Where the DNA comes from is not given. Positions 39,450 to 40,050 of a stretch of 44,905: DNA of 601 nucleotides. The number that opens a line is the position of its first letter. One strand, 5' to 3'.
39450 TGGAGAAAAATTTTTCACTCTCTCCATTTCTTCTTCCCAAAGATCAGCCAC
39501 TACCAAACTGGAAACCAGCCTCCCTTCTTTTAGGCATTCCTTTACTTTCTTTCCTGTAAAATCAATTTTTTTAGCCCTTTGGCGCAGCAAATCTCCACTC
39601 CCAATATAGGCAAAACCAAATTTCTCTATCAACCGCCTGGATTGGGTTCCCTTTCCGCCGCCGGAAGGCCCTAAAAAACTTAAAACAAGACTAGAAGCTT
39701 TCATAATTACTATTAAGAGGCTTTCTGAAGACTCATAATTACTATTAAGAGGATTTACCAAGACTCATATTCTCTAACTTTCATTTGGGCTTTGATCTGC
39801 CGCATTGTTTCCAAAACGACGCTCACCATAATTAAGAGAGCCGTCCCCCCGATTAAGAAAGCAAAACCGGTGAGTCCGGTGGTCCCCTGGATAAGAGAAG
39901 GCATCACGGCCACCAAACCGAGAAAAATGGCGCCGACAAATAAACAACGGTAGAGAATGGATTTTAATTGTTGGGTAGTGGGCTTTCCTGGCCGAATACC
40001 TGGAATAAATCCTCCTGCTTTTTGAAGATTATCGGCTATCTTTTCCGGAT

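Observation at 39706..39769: Same 32-bp mini-cistron family at the secY-adk junction; the secY stop codon and the adk start are both built from repeat units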

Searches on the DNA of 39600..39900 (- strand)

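Call 25: search_rna_families(source=window, start=39600, end=39900, threshold=evalue, max_evalue=10)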
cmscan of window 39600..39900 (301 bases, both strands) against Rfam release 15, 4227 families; matches with E-value up to 10: 4.
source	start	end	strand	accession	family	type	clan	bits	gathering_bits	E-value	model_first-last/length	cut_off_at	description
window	39675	39744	-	RF00493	snoU2-30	Gene; snRNA; snoRNA; CD-box;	-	16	60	2.3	1-70/70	no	Small nucleolar RNA U2-30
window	39696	39747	+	RF01844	SmY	Gene; snRNA; splicing;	-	14.7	39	0.64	1-80/80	no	SmY spliceosomal RNA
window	39694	39715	+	RF02476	GlsR7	Gene; snRNA; snoRNA; CD-box;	-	12.4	75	6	34-55/59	no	Small nucleolar RNA GlsR7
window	39836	39881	-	RF01068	Guanidine-II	Cis-reg; riboswitch;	-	11.1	32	7.4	1-48/48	no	Guanidine-II riboswitch aptamer (mini-ykkC)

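Call 37: build_rna_model(alignment_id=A1, structure=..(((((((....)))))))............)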
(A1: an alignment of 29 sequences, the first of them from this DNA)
Model R1 built from alignment A1 (29 sequences, 32 columns); structure: as given.
model positions 32; base pairs 7; branch points 0; effective number of sequences 29; information 1.454 bits per position. Calibrated on 0.2 Mb of random sequence (short: E-values are rough).
structure used (alignment columns):
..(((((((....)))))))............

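Call 39: search_with_rna_model(model_id=R1, sources=[window, L001, L002, L003, L004, L005, L006, L007, L016, L017, L023, L026, L036, L042, L044, L051, L054, L061, L073, L077, L094, L095, L096, L104, L105, L109], max_evalue=10, make_alignment=true)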
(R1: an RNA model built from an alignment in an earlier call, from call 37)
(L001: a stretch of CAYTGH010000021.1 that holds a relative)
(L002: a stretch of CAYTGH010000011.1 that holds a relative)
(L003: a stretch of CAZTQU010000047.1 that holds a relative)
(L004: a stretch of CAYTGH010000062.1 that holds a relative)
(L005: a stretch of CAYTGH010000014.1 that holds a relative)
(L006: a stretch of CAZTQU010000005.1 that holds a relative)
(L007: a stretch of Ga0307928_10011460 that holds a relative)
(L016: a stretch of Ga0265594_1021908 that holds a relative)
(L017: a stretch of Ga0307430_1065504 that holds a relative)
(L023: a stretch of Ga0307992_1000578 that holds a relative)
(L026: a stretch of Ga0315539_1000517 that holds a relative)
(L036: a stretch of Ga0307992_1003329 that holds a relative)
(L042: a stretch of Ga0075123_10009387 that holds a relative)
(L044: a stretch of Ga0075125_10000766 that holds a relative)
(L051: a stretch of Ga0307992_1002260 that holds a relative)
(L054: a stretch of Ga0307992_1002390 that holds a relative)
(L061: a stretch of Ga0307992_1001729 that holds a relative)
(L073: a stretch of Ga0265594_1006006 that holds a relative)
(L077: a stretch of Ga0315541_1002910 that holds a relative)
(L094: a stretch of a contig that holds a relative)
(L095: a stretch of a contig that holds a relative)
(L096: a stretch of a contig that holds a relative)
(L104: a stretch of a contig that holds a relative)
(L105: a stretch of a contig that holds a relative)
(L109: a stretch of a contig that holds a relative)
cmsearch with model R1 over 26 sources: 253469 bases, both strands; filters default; matches with E-value up to 10: 68.
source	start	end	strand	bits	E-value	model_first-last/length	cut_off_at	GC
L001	1452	1483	-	57.1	1.3e-12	1-32/32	no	0.25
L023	1315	1346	-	57.1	1.3e-12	1-32/32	no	0.25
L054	4942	4973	+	57.1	1.3e-12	1-32/32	no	0.25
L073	1441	1472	+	57.1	1.3e-12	1-32/32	no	0.25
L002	296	327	-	56.4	2e-12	1-32/32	no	0.28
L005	7254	7285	+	56.4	2e-12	1-32/32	no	0.28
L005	7286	7317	+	56.4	2e-12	1-32/32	no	0.28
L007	3788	3819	-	56.4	2e-12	1-32/32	no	0.28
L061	10144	10175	-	56.4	2e-12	1-32/32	no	0.28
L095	12523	12554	+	56.4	2e-12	1-32/32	no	0.28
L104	9888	9919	-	56.4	2e-12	1-32/32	no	0.28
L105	12486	12517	-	56.4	2e-12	1-32/32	no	0.28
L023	1410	1441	-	55.4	3.9e-12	1-32/32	no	0.19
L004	2547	2578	+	55.3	4e-12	1-32/32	no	0.25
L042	1965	1996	-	55.3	4e-12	1-32/32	no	0.25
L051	10498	10529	-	55.3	4e-12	1-32/32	no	0.25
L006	2326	2357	-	55.1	4.7e-12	1-32/32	no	0.31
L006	2358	2389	-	55.1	4.7e-12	1-32/32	no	0.31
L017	33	64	-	55.1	4.7e-12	1-32/32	no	0.31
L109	896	927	+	55.1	4.7e-12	1-32/32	no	0.31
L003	1787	1818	-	54.7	6.2e-12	1-32/32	no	0.25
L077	6828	6859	+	54.7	6.2e-12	1-32/32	no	0.25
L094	7199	7230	-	54.7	6.2e-12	1-32/32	no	0.25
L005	7318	7349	+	54.5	7.2e-12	1-32/32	no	0.22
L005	7350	7381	+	54.5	7.2e-12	1-32/32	no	0.22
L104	9824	9855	-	54.5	7.2e-12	1-32/32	no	0.22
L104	9856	9887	-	54.5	7.2e-12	1-32/32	no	0.22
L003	1723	1754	-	53.4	1.4e-11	1-32/32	no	0.31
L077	6892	6923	+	53.4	1.4e-11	1-32/32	no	0.31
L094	7135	7166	-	53.4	1.4e-11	1-32/32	no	0.31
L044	11925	11956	-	52.7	2.2e-11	1-32/32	no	0.16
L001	1484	1515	-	51.8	4e-11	1-32/32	no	0.25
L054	4910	4941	+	51.8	4e-11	1-32/32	no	0.25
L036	5847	5878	-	50.9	7.4e-11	1-32/32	no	0.28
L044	3337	3368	-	50.9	7.4e-11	1-32/32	no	0.28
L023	1347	1378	-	50.8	7.6e-11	1-32/32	no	0.22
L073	1409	1440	+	50.7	8.1e-11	1-32/32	no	0.25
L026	899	930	-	50.7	8.4e-11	1-32/32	no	0.34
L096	1390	1421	+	50.7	8.4e-11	1-32/32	no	0.34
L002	264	295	-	49.2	2.3e-10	1-32/32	no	0.31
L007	3756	3787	-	49.2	2.3e-10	1-32/32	no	0.31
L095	12555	12586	+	49.2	2.3e-10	1-32/32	no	0.31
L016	1406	1437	+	48.9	2.8e-10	1-32/32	no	0.22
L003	1755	1786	-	48.1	4.7e-10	1-32/32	no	0.34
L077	6860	6891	+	48.1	4.7e-10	1-32/32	no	0.34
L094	7167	7198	-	48.1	4.7e-10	1-32/32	no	0.34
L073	1473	1504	+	47.3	7.8e-10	1-32/32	no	0.25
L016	1438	1469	+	47.2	8.1e-10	1-32/32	no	0.25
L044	11893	11924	-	47.1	8.6e-10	1-32/32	no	0.22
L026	867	898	-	44.8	4e-09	1-32/32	no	0.25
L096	1422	1453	+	44.8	4e-09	1-32/32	no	0.25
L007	2416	2447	-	44.3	5.5e-09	1-32/32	no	0.25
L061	10112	10143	-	43.6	8.9e-09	1-32/32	no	0.28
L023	1379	1409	-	34.7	3e-06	1-32/32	no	0.29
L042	218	249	+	33.6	5.9e-06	1-32/32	no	0.22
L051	8742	8773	+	33.6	5.9e-06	1-32/32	no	0.22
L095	1932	1963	+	21.4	0.017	1-32/32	no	0.28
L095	1982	1995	+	16.8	0.35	1-32/32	no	0.07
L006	7878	7899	+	13.4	3.2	1-32/32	no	0.14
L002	4897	4954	+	13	4.4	1-32/32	no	0.19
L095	7896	7953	-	13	4.4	1-32/32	no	0.19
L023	7330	7354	-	11.8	9.5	1-32/32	no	0.2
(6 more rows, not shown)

Alignment A2: 68 matches aligned to the model, 61 columns, each read 5' to 3' on its own strand. Consensus structure (alignment columns), stored with it:
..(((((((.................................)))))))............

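Call 41: search_with_rna_model(model_id=R1, sources=[window, L001, L002, L003, L004, L005, L006, L007, L016, L017, L023, L026, L036, L042, L044, L051, L054, L061, L073, L077, L094, L095, L096, L104, L105, L109], max_evalue=0.05, make_alignment=true)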
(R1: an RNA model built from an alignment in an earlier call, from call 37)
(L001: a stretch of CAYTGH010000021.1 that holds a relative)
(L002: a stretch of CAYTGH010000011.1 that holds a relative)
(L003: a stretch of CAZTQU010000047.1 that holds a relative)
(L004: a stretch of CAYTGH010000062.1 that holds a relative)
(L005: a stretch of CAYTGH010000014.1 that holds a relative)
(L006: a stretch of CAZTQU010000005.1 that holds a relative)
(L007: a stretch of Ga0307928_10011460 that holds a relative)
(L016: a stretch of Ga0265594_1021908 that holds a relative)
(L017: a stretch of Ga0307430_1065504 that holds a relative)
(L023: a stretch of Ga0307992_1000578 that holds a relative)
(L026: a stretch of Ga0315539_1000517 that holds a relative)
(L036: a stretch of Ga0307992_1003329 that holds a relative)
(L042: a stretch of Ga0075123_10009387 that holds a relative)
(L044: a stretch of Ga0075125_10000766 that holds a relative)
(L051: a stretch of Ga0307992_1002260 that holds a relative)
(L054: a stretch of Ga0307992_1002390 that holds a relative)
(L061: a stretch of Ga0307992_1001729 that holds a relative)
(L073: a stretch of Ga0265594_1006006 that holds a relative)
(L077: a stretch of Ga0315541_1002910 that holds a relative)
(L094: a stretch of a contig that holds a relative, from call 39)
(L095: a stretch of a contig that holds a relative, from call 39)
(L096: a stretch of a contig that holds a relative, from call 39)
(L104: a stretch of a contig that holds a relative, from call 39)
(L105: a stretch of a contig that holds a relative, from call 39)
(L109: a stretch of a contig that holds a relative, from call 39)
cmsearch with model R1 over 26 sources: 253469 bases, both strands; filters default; matches with E-value up to 0.05: 62.
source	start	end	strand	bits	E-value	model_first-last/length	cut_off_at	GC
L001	1452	1483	-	57.1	1.3e-12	1-32/32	no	0.25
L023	1315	1346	-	57.1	1.3e-12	1-32/32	no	0.25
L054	4942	4973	+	57.1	1.3e-12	1-32/32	no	0.25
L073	1441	1472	+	57.1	1.3e-12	1-32/32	no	0.25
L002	296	327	-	56.4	2e-12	1-32/32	no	0.28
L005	7254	7285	+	56.4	2e-12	1-32/32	no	0.28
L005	7286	7317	+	56.4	2e-12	1-32/32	no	0.28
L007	3788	3819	-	56.4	2e-12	1-32/32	no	0.28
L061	10144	10175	-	56.4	2e-12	1-32/32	no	0.28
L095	12523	12554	+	56.4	2e-12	1-32/32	no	0.28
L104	9888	9919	-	56.4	2e-12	1-32/32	no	0.28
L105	12486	12517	-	56.4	2e-12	1-32/32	no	0.28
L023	1410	1441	-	55.4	3.9e-12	1-32/32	no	0.19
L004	2547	2578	+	55.3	4e-12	1-32/32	no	0.25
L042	1965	1996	-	55.3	4e-12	1-32/32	no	0.25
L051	10498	10529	-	55.3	4e-12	1-32/32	no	0.25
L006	2326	2357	-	55.1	4.7e-12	1-32/32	no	0.31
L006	2358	2389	-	55.1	4.7e-12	1-32/32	no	0.31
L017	33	64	-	55.1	4.7e-12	1-32/32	no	0.31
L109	896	927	+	55.1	4.7e-12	1-32/32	no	0.31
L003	1787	1818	-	54.7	6.2e-12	1-32/32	no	0.25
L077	6828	6859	+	54.7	6.2e-12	1-32/32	no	0.25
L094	7199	7230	-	54.7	6.2e-12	1-32/32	no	0.25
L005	7318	7349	+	54.5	7.2e-12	1-32/32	no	0.22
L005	7350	7381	+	54.5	7.2e-12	1-32/32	no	0.22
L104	9824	9855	-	54.5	7.2e-12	1-32/32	no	0.22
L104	9856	9887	-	54.5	7.2e-12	1-32/32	no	0.22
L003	1723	1754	-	53.4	1.4e-11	1-32/32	no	0.31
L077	6892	6923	+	53.4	1.4e-11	1-32/32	no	0.31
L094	7135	7166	-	53.4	1.4e-11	1-32/32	no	0.31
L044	11925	11956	-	52.7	2.2e-11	1-32/32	no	0.16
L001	1484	1515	-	51.8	4e-11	1-32/32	no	0.25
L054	4910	4941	+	51.8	4e-11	1-32/32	no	0.25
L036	5847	5878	-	50.9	7.4e-11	1-32/32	no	0.28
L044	3337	3368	-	50.9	7.4e-11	1-32/32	no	0.28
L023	1347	1378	-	50.8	7.6e-11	1-32/32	no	0.22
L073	1409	1440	+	50.7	8.1e-11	1-32/32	no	0.25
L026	899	930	-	50.7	8.4e-11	1-32/32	no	0.34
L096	1390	1421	+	50.7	8.4e-11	1-32/32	no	0.34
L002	264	295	-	49.2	2.3e-10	1-32/32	no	0.31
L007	3756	3787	-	49.2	2.3e-10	1-32/32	no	0.31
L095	12555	12586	+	49.2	2.3e-10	1-32/32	no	0.31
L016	1406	1437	+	48.9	2.8e-10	1-32/32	no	0.22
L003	1755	1786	-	48.1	4.7e-10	1-32/32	no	0.34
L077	6860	6891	+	48.1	4.7e-10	1-32/32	no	0.34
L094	7167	7198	-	48.1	4.7e-10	1-32/32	no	0.34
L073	1473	1504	+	47.3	7.8e-10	1-32/32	no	0.25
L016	1438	1469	+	47.2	8.1e-10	1-32/32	no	0.25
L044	11893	11924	-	47.1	8.6e-10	1-32/32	no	0.22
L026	867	898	-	44.8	4e-09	1-32/32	no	0.25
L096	1422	1453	+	44.8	4e-09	1-32/32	no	0.25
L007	2416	2447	-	44.3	5.5e-09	1-32/32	no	0.25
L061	10112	10143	-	43.6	8.9e-09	1-32/32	no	0.28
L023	1379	1409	-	34.7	3e-06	1-32/32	no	0.29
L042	218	249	+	33.6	5.9e-06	1-32/32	no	0.22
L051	8742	8773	+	33.6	5.9e-06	1-32/32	no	0.22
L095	1932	1963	+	21.4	0.017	1-32/32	no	0.28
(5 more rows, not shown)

Alignment A3: 62 matches aligned to the model, 32 columns, each read 5' to 3' on its own strand. Consensus structure (alignment columns), stored with it:
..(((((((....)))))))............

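Call 44: search_with_rna_model(model_id=R1, sources=[L008, L009, L010, L011, L012, L013, L014, L015, L018, L019, L020, L021, L022, L024, L025, L027, L028, L029, L030, L031, L032, L033, L034, L035, L037, L038, L039, L040, L041, L043, L045, L046, L047, L048, L049, L050, L052, L053, L055, L056, L057, L058, L059, L060, L062, L063, L064, L065, L066, L067, L068, L069, L070, L071, L072, L074, L075, L076, L078, L079, L080, L081, L082, L083, L084, L085, L086, L087, L088, L089, L090, L091, L092, L093, L097, L098, L099, L100, L101, L102, L103, L106, L107, L108, L110, L111, L112, L113, L114, L115, L116, L117, L118, L119, L120, L121], max_evalue=1)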
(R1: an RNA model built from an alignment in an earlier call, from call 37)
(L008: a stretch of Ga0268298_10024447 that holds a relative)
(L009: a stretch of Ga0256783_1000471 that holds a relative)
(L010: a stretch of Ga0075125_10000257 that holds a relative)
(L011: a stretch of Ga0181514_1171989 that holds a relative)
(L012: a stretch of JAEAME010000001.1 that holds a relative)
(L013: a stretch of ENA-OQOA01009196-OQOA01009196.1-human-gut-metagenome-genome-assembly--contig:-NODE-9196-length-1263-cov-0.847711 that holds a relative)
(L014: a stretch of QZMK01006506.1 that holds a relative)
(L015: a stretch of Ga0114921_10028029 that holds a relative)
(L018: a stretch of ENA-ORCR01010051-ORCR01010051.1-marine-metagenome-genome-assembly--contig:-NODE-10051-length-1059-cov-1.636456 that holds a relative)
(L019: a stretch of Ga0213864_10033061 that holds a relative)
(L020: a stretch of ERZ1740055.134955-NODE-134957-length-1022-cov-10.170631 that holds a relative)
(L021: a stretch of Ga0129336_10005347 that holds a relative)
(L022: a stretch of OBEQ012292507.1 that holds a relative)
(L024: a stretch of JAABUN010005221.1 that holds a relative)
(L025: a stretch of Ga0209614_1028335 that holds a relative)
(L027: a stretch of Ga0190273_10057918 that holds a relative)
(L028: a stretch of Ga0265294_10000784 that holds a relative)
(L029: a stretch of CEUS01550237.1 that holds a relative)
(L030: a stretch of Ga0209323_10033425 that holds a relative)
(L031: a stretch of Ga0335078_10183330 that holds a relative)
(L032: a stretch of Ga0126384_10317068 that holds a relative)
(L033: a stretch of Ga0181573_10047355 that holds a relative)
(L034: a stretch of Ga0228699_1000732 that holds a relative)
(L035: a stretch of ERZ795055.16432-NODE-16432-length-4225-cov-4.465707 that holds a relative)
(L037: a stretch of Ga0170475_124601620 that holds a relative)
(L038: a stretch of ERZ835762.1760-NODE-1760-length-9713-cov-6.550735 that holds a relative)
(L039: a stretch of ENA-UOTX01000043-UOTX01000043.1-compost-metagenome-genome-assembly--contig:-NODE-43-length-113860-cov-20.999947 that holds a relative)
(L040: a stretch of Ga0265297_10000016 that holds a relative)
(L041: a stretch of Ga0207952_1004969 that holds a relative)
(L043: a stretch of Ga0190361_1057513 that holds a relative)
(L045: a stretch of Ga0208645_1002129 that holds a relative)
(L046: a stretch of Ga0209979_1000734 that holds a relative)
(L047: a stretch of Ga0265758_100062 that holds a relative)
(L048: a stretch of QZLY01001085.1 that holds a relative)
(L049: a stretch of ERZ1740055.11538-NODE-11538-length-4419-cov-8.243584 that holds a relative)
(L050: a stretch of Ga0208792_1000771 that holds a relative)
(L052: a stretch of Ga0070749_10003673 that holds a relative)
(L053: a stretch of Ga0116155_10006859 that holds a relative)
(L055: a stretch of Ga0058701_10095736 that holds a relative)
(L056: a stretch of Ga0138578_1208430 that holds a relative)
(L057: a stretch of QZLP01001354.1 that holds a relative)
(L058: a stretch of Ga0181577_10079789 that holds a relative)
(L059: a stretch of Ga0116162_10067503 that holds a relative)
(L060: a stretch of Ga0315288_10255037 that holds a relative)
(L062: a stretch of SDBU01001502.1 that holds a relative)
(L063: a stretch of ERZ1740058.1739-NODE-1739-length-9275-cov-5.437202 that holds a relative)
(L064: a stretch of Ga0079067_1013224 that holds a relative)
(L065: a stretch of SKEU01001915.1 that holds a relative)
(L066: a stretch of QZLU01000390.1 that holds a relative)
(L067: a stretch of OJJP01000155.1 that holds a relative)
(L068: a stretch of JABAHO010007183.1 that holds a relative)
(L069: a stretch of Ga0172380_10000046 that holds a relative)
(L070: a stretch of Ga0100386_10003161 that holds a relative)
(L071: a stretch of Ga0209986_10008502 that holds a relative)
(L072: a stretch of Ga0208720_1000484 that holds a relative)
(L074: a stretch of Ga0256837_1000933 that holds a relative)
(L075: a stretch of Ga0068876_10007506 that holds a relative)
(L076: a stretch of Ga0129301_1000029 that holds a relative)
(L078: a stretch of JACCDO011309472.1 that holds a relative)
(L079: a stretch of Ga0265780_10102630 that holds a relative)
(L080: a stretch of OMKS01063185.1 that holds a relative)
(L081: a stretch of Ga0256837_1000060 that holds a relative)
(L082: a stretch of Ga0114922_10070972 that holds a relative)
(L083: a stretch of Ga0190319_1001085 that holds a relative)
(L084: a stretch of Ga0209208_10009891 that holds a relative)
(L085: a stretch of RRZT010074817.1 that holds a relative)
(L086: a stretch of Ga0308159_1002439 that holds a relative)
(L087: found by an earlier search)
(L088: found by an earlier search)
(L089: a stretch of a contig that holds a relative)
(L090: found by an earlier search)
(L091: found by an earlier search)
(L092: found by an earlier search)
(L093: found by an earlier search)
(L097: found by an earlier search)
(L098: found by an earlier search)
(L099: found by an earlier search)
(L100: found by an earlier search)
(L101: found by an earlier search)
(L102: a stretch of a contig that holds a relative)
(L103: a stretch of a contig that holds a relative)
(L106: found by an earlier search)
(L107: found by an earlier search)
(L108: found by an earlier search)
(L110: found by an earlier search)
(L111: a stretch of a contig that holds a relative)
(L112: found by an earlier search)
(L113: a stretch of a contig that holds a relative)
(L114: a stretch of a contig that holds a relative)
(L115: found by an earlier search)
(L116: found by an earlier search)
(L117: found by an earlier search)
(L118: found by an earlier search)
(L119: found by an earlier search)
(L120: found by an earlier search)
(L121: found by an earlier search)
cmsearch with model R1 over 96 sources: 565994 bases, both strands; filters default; matches with E-value up to 1: 28.
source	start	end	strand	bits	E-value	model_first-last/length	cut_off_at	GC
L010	5069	5100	+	45.6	5.4e-09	1-32/32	no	0.31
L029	3823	3844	+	26.7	0.0012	3-24/32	no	0.32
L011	73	95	-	23.7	0.009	3-25/32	no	0.39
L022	497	518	+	23.4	0.011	3-24/32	no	0.36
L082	1412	1433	+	23.1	0.013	3-24/32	no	0.32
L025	1947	1970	-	21.7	0.032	3-26/32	no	0.29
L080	1027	1050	+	21.7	0.032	3-26/32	no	0.29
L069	1519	1540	-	20.9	0.053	3-24/32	no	0.27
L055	327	356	-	20.6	0.068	1-32/32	no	0.23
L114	1141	1170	-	20.6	0.068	1-32/32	no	0.23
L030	2416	2438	+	20.5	0.069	3-25/32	no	0.35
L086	5543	5564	+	20.5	0.074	3-24/32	no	0.27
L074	10012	10034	-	19.9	0.1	3-25/32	no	0.3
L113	1995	2024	-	19.7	0.12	1-32/32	no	0.23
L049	3138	3165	+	19.3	0.16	1-32/32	no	0.25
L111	2102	2129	+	19.3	0.16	1-32/32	no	0.25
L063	9246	9268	+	18.5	0.27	3-25/32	no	0.39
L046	950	977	-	18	0.38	1-32/32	no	0.29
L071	4531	4558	+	18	0.38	1-32/32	no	0.29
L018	291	313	-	17.8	0.41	3-25/32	no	0.35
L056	2320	2342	+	17.8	0.41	3-25/32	no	0.3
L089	643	665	+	17.8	0.41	3-25/32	no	0.3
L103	600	622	-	17.8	0.41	3-25/32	no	0.3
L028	7104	7134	+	17.2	0.62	1-32/32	no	0.23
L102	4529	4554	+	17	0.71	1-32/32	no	0.23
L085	2726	2747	+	16.9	0.76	3-24/32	no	0.32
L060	66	88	-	16.7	0.86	3-25/32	no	0.3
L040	8019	8042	-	16.5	0.97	3-26/32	no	0.25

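Call 57: search_with_rna_model(model_id=R1, sources=[L122, L123, L124, L125, L126, L127, L128], max_evalue=5)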
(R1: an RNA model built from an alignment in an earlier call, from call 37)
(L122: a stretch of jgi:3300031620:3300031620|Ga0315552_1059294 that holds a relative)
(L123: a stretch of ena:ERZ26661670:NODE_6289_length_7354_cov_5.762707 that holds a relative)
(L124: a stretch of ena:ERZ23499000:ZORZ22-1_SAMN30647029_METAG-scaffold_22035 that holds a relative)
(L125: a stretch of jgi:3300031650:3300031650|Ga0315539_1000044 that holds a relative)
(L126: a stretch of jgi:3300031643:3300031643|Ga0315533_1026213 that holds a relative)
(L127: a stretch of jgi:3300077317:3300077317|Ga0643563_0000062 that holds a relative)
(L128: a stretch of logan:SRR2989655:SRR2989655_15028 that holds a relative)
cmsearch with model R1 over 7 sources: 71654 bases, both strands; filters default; matches with E-value up to 5: 16.
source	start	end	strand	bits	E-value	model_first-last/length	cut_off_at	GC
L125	18594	18625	+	55.1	1.3e-12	1-32/32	no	0.31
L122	760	791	+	53.4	4.1e-12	1-32/32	no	0.28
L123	4986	5017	+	53.4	4.1e-12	1-32/32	no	0.28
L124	1271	1302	+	53.4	4.1e-12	1-32/32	no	0.28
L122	792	823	+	50.6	2.5e-11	1-32/32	no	0.31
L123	5018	5049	+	50.6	2.5e-11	1-32/32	no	0.31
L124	1303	1334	+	50.6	2.5e-11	1-32/32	no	0.31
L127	10344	10376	+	14.1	0.58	1-32/32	no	0.24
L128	5897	5929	+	14.1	0.58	1-32/32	no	0.24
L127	2197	2216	-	13.7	0.79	3-22/32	no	0.3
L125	12859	12880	-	13.4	0.92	1-32/32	no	0.14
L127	11735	11764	-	12.5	1.7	1-32/32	no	0.27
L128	7288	7317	-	12.5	1.7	1-32/32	no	0.27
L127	19788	19818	-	12.4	1.8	1-32/32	no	0.29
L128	15341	15371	-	12.4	1.8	1-32/32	no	0.29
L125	2179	2194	-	11.2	3.9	1-32/32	no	0.38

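Call 61: search_with_rna_model(model_id=R1, sources=[L129, L130, L131], max_evalue=5, filters=off)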
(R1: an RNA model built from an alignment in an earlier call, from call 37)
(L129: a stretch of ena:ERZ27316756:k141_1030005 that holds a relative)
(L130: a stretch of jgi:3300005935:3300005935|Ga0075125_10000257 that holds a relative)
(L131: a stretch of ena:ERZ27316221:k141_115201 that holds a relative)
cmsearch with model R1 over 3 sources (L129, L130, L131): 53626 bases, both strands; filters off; matches with E-value up to 5: 14.
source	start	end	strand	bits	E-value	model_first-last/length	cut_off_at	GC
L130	16155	16186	+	56.4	4.2e-13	1-32/32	no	0.28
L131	16155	16186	+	56.4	4.2e-13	1-32/32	no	0.28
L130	16187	16218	+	49.2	4.8e-11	1-32/32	no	0.31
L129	2783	2814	+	45.6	5.1e-10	1-32/32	no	0.31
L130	2788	2819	+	45.6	5.1e-10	1-32/32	no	0.31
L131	2788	2819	+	45.6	5.1e-10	1-32/32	no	0.31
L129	17457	17488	+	42.2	4.7e-09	1-32/32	no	0.28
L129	16155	16186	+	34.3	7.9e-07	1-32/32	no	0.22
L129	5478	5509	+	21.5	0.0036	1-32/32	no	0.28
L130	5564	5595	+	21.5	0.0036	1-32/32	no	0.28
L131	5564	5595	+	21.5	0.0036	1-32/32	no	0.28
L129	5528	5541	+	16.8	0.074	1-32/32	no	0.07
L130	5614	5627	+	16.8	0.074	1-32/32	no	0.07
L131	5614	5627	+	16.8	0.074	1-32/32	no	0.07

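Call 78: search_with_rna_model(model_id=R1, source=window, filters=off, max_evalue=5)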
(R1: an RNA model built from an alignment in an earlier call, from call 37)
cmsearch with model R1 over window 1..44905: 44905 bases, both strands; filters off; matches with E-value up to 5: 11.
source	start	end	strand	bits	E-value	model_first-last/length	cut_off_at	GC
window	39737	39768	-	53.4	2.6e-12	1-32/32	no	0.28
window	31108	31139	-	51.2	1.1e-11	1-32/32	no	0.31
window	39705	39736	-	50.6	1.6e-11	1-32/32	no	0.31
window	31172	31203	-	49.2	3.9e-11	1-32/32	no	0.38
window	31140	31171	-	48.1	7.9e-11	1-32/32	no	0.34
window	36803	36831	+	13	0.78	1-32/32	no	0.28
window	39329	39365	-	11.1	2.7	1-32/32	no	0.24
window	12929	12953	-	10.8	3.2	1-32/32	no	0.12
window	43204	43222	+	10.4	4.3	1-32/32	no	0.26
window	43857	43875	-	10.3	4.5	1-32/32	no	0.21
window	38950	38977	+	10.3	4.6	1-32/32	no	0.43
